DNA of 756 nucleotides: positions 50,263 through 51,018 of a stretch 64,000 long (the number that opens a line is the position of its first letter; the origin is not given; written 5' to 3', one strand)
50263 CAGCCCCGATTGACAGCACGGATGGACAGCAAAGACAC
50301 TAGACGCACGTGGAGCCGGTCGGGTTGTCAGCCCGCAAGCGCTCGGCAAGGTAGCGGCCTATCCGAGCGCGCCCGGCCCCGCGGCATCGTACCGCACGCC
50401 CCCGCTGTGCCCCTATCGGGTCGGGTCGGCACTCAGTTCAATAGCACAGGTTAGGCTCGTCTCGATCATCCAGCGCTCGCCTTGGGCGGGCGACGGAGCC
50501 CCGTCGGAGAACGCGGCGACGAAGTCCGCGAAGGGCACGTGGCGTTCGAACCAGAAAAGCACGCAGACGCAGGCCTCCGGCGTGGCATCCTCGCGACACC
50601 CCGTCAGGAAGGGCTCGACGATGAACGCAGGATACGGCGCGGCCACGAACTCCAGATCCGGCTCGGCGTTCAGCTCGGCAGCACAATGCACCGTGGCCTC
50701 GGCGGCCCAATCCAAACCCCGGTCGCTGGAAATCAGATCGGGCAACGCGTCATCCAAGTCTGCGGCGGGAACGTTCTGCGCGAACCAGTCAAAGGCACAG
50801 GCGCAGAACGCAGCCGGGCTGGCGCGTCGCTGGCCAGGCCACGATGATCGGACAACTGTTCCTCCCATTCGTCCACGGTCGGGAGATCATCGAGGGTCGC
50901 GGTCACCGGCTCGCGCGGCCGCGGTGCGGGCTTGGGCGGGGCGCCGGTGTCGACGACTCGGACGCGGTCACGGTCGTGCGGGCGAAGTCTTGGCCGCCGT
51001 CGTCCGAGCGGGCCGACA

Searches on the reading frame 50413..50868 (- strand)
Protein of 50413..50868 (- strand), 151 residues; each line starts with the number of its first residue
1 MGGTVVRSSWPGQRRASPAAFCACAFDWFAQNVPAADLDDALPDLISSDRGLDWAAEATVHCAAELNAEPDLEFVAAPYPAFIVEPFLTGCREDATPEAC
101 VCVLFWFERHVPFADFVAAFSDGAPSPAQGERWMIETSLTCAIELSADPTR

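Call 21: search_protein_families(library=pfam, proteins=[window:50413-50868:-], max_evalue=0.01)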
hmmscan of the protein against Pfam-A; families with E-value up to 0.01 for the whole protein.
window:50413-50868:- (151 aa): 1 family
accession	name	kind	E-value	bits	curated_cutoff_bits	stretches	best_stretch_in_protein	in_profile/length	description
PF23186.1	DUF7059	-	0.0073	16.9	27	0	85-122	27-63/85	Domain of unknown function (DUF7059)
